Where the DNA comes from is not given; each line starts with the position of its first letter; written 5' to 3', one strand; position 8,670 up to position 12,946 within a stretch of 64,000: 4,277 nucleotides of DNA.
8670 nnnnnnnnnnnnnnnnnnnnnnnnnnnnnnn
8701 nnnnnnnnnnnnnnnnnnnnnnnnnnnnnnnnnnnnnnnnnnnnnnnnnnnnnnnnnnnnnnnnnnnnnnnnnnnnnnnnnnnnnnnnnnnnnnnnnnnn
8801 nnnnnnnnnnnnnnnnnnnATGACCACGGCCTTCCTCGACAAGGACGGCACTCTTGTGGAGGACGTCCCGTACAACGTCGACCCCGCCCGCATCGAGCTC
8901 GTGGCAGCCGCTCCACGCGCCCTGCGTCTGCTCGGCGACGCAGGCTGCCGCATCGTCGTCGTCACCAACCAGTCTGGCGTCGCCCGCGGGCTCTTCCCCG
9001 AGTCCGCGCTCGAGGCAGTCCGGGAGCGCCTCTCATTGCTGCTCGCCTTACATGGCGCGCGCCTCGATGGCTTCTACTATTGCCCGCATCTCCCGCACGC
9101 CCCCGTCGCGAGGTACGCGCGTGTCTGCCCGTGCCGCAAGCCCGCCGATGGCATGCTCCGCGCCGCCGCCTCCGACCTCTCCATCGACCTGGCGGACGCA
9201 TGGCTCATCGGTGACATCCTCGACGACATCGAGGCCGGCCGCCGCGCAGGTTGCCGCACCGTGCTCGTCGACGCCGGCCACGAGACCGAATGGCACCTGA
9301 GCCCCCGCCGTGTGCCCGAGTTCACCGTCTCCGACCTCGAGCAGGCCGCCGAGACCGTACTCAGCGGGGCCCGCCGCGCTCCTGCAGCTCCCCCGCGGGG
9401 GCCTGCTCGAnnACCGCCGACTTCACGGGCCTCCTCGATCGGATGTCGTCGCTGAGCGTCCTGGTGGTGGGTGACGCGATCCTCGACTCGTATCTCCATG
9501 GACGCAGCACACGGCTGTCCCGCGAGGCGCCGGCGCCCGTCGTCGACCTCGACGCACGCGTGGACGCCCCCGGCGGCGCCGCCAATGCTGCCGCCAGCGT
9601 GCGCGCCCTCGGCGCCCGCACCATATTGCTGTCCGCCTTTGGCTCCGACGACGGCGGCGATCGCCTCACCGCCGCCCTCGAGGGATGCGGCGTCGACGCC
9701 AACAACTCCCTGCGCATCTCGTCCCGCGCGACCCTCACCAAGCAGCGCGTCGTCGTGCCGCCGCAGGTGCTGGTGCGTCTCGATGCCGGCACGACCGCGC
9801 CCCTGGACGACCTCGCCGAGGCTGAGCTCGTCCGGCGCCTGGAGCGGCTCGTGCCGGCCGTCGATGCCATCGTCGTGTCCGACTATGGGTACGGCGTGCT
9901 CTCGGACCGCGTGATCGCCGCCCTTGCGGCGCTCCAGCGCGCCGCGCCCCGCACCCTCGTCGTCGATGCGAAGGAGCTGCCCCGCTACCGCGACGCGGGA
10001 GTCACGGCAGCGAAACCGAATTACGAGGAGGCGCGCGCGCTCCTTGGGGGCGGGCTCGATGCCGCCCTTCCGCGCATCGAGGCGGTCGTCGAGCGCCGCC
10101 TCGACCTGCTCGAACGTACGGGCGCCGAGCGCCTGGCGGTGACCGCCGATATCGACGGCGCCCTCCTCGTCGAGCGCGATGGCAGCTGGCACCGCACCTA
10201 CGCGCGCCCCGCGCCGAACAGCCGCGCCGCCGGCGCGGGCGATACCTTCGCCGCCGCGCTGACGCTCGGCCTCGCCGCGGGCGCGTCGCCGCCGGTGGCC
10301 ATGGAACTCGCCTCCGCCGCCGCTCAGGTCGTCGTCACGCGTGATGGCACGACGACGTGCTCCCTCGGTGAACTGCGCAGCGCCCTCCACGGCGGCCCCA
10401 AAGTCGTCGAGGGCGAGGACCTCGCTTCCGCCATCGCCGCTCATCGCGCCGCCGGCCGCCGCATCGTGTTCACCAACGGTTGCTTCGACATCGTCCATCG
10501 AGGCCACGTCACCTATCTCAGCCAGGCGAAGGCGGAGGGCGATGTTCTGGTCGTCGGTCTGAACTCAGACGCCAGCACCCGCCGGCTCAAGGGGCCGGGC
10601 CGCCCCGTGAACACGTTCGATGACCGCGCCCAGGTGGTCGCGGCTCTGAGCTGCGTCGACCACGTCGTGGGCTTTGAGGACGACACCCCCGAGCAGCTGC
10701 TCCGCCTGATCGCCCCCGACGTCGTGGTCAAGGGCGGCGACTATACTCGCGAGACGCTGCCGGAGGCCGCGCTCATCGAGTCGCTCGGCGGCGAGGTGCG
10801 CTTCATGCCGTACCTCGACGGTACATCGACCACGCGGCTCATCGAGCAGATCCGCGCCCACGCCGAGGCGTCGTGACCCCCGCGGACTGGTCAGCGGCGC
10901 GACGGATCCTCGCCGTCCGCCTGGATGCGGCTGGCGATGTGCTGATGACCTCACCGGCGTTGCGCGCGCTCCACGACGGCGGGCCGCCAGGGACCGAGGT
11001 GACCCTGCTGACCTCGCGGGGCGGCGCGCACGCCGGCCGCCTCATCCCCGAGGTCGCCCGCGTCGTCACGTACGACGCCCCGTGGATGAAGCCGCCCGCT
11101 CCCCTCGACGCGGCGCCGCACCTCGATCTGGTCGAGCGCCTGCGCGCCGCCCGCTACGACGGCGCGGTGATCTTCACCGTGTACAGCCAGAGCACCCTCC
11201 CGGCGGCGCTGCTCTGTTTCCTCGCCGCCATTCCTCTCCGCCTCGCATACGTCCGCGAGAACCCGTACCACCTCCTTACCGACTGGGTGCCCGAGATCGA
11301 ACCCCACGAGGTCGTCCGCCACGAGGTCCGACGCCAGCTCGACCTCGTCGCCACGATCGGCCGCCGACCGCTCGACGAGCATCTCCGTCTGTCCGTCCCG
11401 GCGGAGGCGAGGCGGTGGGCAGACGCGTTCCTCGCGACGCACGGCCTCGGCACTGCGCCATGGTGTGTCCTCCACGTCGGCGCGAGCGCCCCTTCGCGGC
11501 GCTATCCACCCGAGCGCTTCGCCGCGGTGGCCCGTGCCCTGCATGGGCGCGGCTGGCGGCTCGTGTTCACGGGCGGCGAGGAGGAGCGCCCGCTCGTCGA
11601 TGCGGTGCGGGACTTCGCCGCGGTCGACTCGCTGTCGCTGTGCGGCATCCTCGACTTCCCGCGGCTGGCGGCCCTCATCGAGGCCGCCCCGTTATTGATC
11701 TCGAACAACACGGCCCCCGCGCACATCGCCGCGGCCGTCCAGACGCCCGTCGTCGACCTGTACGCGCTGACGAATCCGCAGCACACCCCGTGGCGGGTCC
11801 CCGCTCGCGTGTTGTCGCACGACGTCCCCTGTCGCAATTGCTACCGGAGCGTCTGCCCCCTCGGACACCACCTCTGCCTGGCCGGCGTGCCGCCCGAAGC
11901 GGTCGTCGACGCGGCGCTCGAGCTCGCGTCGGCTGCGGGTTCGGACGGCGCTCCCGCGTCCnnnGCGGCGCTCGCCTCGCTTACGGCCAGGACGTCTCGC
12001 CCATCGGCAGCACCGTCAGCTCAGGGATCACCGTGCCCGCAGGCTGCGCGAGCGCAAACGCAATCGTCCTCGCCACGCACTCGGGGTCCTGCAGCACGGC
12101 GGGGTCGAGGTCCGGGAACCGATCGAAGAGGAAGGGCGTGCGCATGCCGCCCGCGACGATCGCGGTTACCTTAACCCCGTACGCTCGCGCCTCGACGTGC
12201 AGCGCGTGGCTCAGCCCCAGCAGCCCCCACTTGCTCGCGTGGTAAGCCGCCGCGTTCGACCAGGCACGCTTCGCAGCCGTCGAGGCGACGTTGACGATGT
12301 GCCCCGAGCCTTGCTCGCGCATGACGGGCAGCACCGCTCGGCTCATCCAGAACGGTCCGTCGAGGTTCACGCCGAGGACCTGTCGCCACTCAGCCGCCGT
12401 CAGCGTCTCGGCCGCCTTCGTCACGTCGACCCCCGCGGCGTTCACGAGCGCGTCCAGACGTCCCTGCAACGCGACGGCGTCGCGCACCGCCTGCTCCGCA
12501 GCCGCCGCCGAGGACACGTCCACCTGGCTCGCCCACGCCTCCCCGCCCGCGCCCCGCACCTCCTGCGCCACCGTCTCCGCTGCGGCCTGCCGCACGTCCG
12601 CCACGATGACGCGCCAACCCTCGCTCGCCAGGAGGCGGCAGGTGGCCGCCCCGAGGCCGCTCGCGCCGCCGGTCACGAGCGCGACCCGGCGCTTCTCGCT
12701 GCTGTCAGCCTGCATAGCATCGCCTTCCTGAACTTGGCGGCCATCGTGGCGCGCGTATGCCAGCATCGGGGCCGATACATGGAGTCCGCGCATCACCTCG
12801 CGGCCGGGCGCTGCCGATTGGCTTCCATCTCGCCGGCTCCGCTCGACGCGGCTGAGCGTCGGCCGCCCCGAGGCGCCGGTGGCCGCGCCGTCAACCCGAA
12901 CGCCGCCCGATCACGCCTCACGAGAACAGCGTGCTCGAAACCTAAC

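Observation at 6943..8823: GT4 glycosyltransferase fused in frame to sedoheptulose-7-phosphate isomerase GmhA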

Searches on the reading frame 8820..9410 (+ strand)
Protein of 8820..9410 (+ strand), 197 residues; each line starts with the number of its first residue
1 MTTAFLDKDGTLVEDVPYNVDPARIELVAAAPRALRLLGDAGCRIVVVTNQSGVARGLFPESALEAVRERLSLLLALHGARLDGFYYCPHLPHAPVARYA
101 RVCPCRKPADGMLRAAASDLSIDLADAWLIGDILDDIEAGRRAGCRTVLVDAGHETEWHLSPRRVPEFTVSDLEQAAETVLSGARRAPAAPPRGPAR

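Call 3: search_protein_families(library=pfam, proteins=[window:8820-9410:+], max_evalue=0.01)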
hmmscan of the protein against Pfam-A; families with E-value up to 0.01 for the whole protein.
window:8820-9410:+ (197 aa): 5 families
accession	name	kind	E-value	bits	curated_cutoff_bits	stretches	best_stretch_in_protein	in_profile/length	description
PF13242.12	Hydrolase_like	-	1.7e-16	60.3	22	1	105-176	2-75/75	HAD-hyrolase-like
PF00702.32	Hydrolase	-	1.8e-06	29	26.4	1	31-144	103-191/191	haloacid dehalogenase-like hydrolase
PF13419.12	HAD_2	-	1.8e-05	25.4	23.8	1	106-150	134-178/178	Haloacid dehalogenase-like hydrolase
PF08645.17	PNK3P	-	0.0003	21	22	1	7-132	6-125/161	Polynucleotide kinase 3 phosphatase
PF13344.12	Hydrolase_6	-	0.00083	19.8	27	1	5-56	2-44/101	Haloacid dehalogenase-like hydrolase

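Call 4: search_protein_families(library=ncbifam, proteins=[window:8820-9410:+], max_evalue=0.01)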
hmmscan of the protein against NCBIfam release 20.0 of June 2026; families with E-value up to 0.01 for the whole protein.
window:8820-9410:+ (197 aa): 24 families
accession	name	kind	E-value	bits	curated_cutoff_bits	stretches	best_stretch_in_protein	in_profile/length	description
NF006506.0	PRK08942.1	equivalog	1.1e-41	142.3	178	1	4-179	6-176/182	D-glycero-beta-D-manno-heptose 1,7-bisphosphate 7-phosphatase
TIGR01656.1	Histidinol-ppas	subfamily_domain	1.9e-32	112.2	84.15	1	3-151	2-147/149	histidinol-phosphate phosphatase domain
TIGR01662.1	HAD-SF-IIIA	subfamily_domain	1.2e-31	109.6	44.6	1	3-152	2-140/141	HAD-IIIA family hydrolase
TIGR00213.1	GmhB_yaeD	subfamily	5e-31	107.7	149.6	1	4-150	4-150/176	D-glycero-beta-D-manno-heptose 1,7-bisphosphate 7-phosphatase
NF005264.0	PRK06769.1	equivalog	2.4e-19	69.8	217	1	3-156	6-142/175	HAD-IIIA family hydrolase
NF050049.1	HBPPhtaseGmhB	domain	4.1e-19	69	250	1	4-150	6-144/171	D-glycero-alpha-D-manno-heptose-1,7-bisphosphate 7-phosphatase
NF003937.0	PRK05446.1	equivalog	3.5e-17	62.4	443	1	4-159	6-156/355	bifunctional histidinol-phosphatase/imidazoleglycerol-phosphate dehydratase HisB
TIGR01261.1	hisB_Nterm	equivalog_domain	1e-14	54.4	140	1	3-151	3-147/161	histidinol-phosphatase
NF009695.0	PRK13222.1-2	equivalog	1.8e-08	34.2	225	1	104-180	147-222/226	phosphoglycolate phosphatase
TIGR01449.2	PGP_bact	equivalog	1.6e-07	31.1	180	1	106-157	140-193/213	phosphoglycolate phosphatase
TIGR01668.1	YqeG_hyp_ppase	hypoth_equivalog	2.6e-07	30.3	89.1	1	104-159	88-146/170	YqeG family HAD IIIA-type phosphatase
NF009696.0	PRK13222.1-3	equivalog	2.6e-06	27.3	359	1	106-153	142-189/223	N-acetylmuramic acid 6-phosphate phosphatase MupP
TIGR01452.1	PGP_euk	subfamily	5.8e-06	25.9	201.95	1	107-155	202-251/279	phosphoglycolate/pyridoxal phosphate family phosphatase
TIGR01460.1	HAD-SF-IIA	subfamily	1.5e-05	24.9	100.15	0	107-153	197-246/246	HAD-IIA family hydrolase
NF009804.0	PRK13288.1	equivalog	1.7e-05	24.4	218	1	106-175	137-205/215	pyrophosphatase PpaX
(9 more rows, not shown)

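Call 36: search_solved_structures(query=window:8820-9410:+, max_evalue=0.00001)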
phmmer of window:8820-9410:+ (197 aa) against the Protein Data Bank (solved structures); distinct sequences matched with E-value up to 0.00001: 6.
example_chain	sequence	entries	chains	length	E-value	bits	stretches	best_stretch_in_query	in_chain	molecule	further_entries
3l8e_A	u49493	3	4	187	6.8e-31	111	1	4-153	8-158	D,D-heptose 1,7-bisphosphate phosphatase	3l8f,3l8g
2gmw_A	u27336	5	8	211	9.6e-31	110.5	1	4-153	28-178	D,D-heptose 1,7-bisphosphate phosphatase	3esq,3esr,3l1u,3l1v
2o2x_A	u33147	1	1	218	6.4e-23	85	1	3-154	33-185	hypothetical protein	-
3l8h_A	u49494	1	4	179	4.9e-22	82.1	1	4-181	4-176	Putative haloacid dehalogenase-like hydrolase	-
4pnh_A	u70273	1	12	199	6.3e-22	81.8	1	5-167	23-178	D,D-heptose 1,7-bisphosphate phosphatase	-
2fpr_A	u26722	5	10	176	1.4e-15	61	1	4-151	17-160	Histidine biosynthesis bifunctional protein hisB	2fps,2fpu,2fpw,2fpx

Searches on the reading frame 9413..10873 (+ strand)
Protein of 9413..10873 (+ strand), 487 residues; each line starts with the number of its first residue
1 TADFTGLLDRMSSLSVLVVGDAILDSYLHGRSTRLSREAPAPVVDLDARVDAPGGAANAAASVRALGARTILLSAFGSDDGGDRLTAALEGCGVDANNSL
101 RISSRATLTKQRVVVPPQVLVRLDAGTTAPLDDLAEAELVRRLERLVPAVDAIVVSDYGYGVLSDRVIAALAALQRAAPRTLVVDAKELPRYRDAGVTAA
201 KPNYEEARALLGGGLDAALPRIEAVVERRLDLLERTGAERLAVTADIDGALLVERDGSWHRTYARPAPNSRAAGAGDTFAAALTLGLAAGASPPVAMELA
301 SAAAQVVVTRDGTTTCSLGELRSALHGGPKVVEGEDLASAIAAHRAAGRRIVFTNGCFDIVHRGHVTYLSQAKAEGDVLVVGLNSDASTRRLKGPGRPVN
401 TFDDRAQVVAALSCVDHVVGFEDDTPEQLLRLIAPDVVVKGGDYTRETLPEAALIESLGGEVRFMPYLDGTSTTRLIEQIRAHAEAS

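Call 3: search_protein_families(library=pfam, proteins=[window:9413-10873:+], max_evalue=0.01)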
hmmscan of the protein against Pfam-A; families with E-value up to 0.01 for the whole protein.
window:9413-10873:+ (487 aa): 4 families
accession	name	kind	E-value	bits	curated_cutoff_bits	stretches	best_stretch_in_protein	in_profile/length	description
PF00294.29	PfkB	-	2.8e-29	102.9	25.8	1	16-316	4-298/302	pfkB family carbohydrate kinase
PF01467.32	CTP_transf_like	-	1.2e-18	68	21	1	353-452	1-101/133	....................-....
PF08543.17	Phos_pyr_kin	-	8.4e-06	25.8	27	1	199-306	122-230/246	Phosphomethylpyrimidine kinase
PF25270.1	Khk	-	0.0033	17.1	35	1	242-323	281-360/365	Prokaryotic ketohexokinase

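Call 4: search_protein_families(library=ncbifam, proteins=[window:9413-10873:+], max_evalue=0.01)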
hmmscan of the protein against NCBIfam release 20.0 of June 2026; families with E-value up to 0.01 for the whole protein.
window:9413-10873:+ (487 aa): 23 families
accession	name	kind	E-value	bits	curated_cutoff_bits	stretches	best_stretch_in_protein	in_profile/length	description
NF008454.0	PRK11316.1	equivalog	6.3e-114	381.2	521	1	9-482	6-473/475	bifunctional D-glycero-beta-D-manno-heptose-7-phosphate kinase/D-glycero-beta-D-manno-heptose 1-phosphate adenylyltransferase HldE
TIGR02198.1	rfaE_dom_I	equivalog_domain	4.5e-69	233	345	1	9-325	3-314/315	D-glycero-beta-D-manno-heptose-7-phosphate kinase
TIGR02199.1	rfaE_dom_II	equivalog_domain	3.1e-59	198.9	181.5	1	341-481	3-143/144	D-glycero-beta-D-manno-heptose 1-phosphate adenylyltransferase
TIGR03168.1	1-PFK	subfamily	2.6e-17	62.7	216.4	1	49-323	31-297/305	hexose kinase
TIGR03828.1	pfkB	equivalog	6.3e-16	58.3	292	1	50-323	32-297/305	1-phosphofructokinase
TIGR00125.1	cyt_tran_rel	domain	1e-13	51.2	27.7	1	351-416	1-63/65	adenylyltransferase/cytidyltransferase family protein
TIGR02152.1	D_ribokin_bact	equivalog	1.2e-12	47.8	299.65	1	50-315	32-288/298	ribokinase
TIGR04382.1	myo_inos_iolC_N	equivalog_domain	1.7e-11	43.9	300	1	227-314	209-296/309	5-dehydro-2-deoxygluconokinase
TIGR01518.1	g3p_cytidyltrns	equivalog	5.8e-10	39.4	165.4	1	352-476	1-121/125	glycerol-3-phosphate cytidylyltransferase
NF001985.0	PRK00777.1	subfamily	4.1e-07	30.2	104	1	353-410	8-63/157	pantetheine-phosphate adenylyltransferase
NF053626.1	RibKinHalex1628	equivalog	5.4e-07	29.4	330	1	53-114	38-99/293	ATP-dependent ribose-1-phosphate kinase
NF007321.0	PRK09813.1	equivalog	2.5e-06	27.2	247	0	53-98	24-69/261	fructoselysine 6-kinase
NF007632.0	PRK10294.1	equivalog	3.8e-06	26.4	353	1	54-320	39-299/310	6-phosphofructokinase II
NF008353.0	PRK11142.1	equivalog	4.3e-06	26.5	341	1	52-314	38-290/307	ribokinase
NF007068.0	PRK09513.1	equivalog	5e-06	25.9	432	1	158-311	141-289/312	1-phosphofructokinase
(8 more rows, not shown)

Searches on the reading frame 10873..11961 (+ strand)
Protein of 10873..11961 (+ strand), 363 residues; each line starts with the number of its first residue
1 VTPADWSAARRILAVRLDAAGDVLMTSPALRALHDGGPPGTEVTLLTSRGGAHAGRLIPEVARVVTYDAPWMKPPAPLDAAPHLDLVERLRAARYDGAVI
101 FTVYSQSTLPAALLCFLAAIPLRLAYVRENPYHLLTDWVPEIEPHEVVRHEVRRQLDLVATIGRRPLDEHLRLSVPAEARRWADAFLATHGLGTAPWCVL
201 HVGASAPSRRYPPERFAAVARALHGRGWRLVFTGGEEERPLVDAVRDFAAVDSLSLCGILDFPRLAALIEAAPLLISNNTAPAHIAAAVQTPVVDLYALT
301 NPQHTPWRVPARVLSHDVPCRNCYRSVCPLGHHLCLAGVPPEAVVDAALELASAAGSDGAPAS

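Call 9: search_protein_families(library=pfam, proteins=[window:10873-11961:+], max_evalue=0.001)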
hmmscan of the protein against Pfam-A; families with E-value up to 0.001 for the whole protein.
window:10873-11961:+ (363 aa): 1 family
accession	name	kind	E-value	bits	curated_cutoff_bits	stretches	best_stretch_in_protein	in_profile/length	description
PF01075.23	Glyco_transf_9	-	3.7e-31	108.8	22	1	86-332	4-245/247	Glycosyltransferase family 9 (heptosyltransferase)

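Call 33: search_protein_families(library=ncbifam, proteins=[window:10873-11961:+], max_evalue=0.00001)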
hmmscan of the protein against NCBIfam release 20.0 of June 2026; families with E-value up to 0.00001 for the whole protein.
window:10873-11961:+ (363 aa): 5 families
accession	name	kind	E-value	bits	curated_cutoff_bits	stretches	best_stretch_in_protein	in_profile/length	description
TIGR02195.1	heptsyl_trn_II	equivalog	2.7e-32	112.2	134.6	1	12-351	2-337/339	lipopolysaccharide heptosyltransferase II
TIGR02201.1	heptsyl_trn_III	equivalog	1e-30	107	170.2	1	11-313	1-303/344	putative lipopolysaccharide heptosyltransferase III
NF007742.0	PRK10422.1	equivalog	2.7e-19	69.2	467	1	9-308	5-297/352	lipopolysaccharide core heptosyltransferase RfaQ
TIGR02193.1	heptsyl_trn_I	equivalog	3.9e-17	62.4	185.3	1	11-313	1-297/320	lipopolysaccharide heptosyltransferase I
NF008162.0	PRK10916.1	equivalog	4.5e-13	49.1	569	1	12-347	3-338/348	ADP-heptose--LPS heptosyltransferase RfaF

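Call 34: search_solved_structures(query=window:10873-11961:+, max_evalue=0.001)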
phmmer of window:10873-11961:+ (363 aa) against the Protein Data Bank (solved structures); distinct sequences matched with E-value up to 0.001: 5.
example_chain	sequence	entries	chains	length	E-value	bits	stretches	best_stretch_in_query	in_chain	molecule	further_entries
3tov_A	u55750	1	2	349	7.2e-17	64.6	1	149-349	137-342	Glycosyl transferase family 9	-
1psw_A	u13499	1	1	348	6e-10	41.8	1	75-347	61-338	ADP-HEPTOSE LPS HEPTOSYLTRANSFERASE II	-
6dfe_A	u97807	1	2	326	0.00053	22.3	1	11-302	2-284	ADP-heptose--LPS heptosyltransferase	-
2gt1_A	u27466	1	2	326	0.00053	22.3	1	11-302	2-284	Lipopolysaccharide heptosyltransferase-1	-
2h1f_A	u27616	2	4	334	0.00058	22.1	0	11-302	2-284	Lipopolysaccharide heptosyltransferase-1 | Lipopolysaccharide heptosyltransferase 1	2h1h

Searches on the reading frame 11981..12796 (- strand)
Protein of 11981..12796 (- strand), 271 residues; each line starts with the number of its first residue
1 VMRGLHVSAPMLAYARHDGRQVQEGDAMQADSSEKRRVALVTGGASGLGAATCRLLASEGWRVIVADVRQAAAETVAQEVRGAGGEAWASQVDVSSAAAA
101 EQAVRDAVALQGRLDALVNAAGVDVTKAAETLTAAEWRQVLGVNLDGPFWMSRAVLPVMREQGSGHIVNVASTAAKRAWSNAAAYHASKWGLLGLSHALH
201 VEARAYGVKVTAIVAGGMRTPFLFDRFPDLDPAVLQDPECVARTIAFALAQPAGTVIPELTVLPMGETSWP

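Call 33: search_protein_families(library=ncbifam, proteins=[window:11981-12796:-], max_evalue=0.00001)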
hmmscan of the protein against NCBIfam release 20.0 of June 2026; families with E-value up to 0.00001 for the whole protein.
window:11981-12796:- (271 aa): 212 families (the best 25 are shown)
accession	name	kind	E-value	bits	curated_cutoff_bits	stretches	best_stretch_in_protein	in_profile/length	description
NF005594.0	PRK07326.1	equivalog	8.6e-49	166.2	271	1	33-264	3-231/237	SDR family oxidoreductase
NF004791.0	PRK06138.1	equivalog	8.7e-48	162.8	312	1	35-228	4-196/252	SDR family oxidoreductase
NF005672.0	PRK07454.1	equivalog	2.3e-46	157.9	234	1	33-265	3-237/241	SDR family oxidoreductase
TIGR01963.1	PHB_DH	subfamily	6.7e-45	153.3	307.05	1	37-244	2-209/255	3-hydroxybutyrate dehydrogenase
NF009093.0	PRK12429.1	subfamily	7.1e-45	153.3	258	1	35-231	4-200/259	3-hydroxybutyrate dehydrogenase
NF004198.0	PRK05653.1-3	equivalog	1.9e-44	152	296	1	33-222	4-193/248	3-oxoacyl-ACP reductase FabG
NF009466.0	PRK12826.1-2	subfamily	1.9e-43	148.7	222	1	36-247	3-224/248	3-oxoacyl-ACP reductase FabG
NF005559.1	PRK07231.1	subfamily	3e-42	144.9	215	1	36-225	4-193/249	glucose 1-dehydrogenase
NF005806.0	PRK07666.1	equivalog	7.6e-42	143.2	286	1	35-251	6-223/239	3-ketoacyl-ACP reductase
NF005469.0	PRK07063.1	equivalog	9.2e-42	143.4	306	1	36-229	7-202/260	SDR family oxidoreductase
NF004818.0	PRK06172.1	equivalog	2.6e-40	138.4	336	1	36-232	7-203/253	SDR family oxidoreductase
TIGR03206.1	benzo_BadH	equivalog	3.1e-40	138.1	431.2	1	35-226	2-193/250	2-hydroxycyclohexanecarboxyl-CoA dehydrogenase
NF005878.0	PRK07825.1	subfamily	2.7e-39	135.2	287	1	35-256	8-224/278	short chain dehydrogenase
NF005309.0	PRK06841.1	subfamily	7.9e-39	133.7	286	1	32-214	11-190/255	GolD/DthD family dehydrogenase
NF006114.0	PRK08263.1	subfamily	1.1e-38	133.1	290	1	35-222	2-186/280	short chain dehydrogenase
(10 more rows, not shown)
